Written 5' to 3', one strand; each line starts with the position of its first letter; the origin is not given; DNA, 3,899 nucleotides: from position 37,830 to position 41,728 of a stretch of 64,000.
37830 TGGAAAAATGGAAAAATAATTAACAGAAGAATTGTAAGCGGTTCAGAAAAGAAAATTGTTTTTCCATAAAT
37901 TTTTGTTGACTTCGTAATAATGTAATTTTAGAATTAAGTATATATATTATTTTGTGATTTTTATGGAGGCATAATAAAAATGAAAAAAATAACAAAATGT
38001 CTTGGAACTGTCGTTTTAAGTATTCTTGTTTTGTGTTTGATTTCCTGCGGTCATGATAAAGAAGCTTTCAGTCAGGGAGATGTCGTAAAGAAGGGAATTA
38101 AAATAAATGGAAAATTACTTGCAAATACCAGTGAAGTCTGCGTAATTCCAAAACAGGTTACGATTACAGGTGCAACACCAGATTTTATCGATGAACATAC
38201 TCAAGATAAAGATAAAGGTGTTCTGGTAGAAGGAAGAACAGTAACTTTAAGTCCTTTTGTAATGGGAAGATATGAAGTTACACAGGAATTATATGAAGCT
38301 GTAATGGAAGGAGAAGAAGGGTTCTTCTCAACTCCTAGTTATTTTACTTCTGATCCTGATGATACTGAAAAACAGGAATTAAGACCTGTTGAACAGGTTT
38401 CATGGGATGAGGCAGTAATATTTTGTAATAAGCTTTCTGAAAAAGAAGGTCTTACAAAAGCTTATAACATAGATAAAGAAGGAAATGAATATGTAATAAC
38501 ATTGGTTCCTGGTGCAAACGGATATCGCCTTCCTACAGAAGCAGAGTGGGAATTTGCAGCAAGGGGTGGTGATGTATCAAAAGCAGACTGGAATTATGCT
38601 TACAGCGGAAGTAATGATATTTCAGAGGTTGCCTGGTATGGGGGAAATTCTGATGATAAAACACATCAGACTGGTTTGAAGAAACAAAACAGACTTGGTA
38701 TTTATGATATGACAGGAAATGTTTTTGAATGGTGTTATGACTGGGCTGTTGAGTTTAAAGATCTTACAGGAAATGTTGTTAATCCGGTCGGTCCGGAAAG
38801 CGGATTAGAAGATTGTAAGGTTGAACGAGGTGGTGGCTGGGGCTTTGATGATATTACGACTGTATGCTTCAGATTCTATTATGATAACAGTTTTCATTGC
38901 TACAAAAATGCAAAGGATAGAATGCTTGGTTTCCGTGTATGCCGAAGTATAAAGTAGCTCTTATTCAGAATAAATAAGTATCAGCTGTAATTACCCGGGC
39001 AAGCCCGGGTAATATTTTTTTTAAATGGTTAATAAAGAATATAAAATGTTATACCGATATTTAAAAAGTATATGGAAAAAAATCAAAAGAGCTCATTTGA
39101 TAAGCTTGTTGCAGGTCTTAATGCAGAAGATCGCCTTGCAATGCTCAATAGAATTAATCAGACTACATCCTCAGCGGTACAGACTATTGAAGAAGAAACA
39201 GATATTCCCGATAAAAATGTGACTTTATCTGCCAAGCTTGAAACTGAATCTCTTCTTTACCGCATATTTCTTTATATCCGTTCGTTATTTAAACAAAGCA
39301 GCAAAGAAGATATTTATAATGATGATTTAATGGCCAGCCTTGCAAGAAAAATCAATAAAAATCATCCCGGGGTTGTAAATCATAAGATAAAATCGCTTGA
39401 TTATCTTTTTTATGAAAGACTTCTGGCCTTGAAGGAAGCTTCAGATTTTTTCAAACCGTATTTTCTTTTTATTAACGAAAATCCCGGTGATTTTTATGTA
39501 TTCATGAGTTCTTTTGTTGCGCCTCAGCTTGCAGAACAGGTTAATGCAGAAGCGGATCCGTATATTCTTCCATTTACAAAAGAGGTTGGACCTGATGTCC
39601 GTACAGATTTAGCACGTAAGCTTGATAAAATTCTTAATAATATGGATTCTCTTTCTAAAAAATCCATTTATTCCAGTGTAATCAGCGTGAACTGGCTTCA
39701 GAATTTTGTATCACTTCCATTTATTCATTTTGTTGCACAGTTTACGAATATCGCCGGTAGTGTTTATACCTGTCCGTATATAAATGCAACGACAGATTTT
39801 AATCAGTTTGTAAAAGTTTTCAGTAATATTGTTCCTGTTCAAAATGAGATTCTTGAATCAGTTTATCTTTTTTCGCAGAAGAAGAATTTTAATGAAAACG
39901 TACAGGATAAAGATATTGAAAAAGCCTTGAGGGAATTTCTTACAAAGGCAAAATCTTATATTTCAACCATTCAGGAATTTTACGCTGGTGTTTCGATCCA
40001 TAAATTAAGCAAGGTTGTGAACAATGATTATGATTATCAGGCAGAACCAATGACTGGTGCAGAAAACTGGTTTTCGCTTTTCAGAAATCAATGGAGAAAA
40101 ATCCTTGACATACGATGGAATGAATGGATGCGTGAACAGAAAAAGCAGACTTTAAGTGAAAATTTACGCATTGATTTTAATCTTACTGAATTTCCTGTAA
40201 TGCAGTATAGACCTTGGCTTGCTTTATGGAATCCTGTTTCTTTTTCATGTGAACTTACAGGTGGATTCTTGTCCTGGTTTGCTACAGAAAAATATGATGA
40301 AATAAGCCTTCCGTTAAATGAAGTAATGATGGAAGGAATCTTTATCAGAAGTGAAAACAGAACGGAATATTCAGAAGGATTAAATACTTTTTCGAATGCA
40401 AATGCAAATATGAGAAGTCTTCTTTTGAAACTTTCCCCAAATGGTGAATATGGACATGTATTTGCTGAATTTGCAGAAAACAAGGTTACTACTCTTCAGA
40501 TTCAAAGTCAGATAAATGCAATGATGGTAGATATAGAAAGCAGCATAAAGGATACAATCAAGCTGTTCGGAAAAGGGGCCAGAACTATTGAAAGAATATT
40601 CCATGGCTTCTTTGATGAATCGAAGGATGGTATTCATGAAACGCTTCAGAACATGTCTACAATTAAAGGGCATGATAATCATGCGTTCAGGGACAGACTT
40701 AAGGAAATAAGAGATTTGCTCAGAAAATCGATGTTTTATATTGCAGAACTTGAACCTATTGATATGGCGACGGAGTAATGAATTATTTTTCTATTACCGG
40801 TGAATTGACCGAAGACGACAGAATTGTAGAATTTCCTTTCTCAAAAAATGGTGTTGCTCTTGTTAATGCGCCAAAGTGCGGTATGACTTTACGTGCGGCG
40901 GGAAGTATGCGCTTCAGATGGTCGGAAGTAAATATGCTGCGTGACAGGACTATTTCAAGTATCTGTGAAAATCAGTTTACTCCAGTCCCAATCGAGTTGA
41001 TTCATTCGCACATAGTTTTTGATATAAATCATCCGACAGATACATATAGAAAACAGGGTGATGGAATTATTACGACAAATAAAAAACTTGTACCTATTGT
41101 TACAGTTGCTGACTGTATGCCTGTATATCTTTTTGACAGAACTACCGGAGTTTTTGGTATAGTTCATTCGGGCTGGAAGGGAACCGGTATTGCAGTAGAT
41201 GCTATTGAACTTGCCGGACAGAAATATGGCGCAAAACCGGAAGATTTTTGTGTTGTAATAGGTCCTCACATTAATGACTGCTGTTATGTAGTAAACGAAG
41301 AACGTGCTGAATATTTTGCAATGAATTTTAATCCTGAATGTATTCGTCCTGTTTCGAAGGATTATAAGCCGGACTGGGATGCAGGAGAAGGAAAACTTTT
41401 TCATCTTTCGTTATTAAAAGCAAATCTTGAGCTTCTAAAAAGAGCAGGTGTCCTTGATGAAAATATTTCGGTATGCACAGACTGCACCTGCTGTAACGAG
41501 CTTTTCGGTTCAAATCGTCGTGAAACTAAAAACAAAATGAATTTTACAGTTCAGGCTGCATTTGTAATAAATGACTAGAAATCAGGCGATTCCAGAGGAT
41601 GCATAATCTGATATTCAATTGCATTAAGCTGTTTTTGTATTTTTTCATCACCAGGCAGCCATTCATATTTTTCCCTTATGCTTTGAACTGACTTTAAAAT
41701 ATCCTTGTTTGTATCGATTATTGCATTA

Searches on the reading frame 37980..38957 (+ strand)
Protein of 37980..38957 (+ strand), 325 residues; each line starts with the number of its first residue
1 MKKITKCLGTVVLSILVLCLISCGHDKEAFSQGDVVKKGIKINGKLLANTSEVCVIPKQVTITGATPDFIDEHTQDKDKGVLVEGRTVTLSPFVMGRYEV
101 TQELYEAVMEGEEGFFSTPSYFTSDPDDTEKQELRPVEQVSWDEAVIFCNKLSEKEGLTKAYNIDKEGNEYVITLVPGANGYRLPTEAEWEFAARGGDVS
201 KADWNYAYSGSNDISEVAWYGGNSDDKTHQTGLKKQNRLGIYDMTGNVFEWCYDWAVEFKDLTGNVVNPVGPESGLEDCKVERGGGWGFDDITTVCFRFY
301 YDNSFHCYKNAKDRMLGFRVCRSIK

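Call 51: search_protein_families(library=pfam, proteins=[window:37980-38957:+], max_evalue=0.00001)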
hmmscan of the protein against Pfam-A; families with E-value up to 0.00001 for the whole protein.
window:37980-38957:+ (325 aa): 1 family
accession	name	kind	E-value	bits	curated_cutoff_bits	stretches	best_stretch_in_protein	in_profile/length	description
PF03781.23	FGE-sulfatase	-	2e-35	123.2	23.3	1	86-321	30-254/255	Sulfatase-modifying factor enzyme 1-like domain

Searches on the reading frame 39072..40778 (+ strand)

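Call 51: search_protein_families(library=pfam, proteins=[window:39072-40778:+], max_evalue=0.00001)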
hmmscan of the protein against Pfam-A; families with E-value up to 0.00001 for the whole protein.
window:39072-40778:+ (568 aa): 1 family
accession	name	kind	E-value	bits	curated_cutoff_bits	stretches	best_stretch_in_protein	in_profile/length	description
PF17239.7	DUF5312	-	4.5e-156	520.9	25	1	7-555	2-551/553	Family of unknown function (DUF5312)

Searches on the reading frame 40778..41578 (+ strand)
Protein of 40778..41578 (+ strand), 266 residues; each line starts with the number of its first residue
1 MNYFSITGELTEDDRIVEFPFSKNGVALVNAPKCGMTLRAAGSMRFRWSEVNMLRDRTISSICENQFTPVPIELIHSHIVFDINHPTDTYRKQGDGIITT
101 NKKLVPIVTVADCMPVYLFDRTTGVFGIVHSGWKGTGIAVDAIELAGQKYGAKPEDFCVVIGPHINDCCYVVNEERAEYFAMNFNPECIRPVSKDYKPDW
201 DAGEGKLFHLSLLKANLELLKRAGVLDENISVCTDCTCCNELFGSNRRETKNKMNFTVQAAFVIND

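Call 51: search_protein_families(library=pfam, proteins=[window:40778-41578:+], max_evalue=0.00001)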
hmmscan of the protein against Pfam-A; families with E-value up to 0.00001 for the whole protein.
window:40778-41578:+ (266 aa): 1 family
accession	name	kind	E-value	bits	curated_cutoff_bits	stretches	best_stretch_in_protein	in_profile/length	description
PF02578.20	Cu-oxidase_4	-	1.6e-37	129.6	22.9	1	71-251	48-228/238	Multi-copper polyphenol oxidoreductase laccase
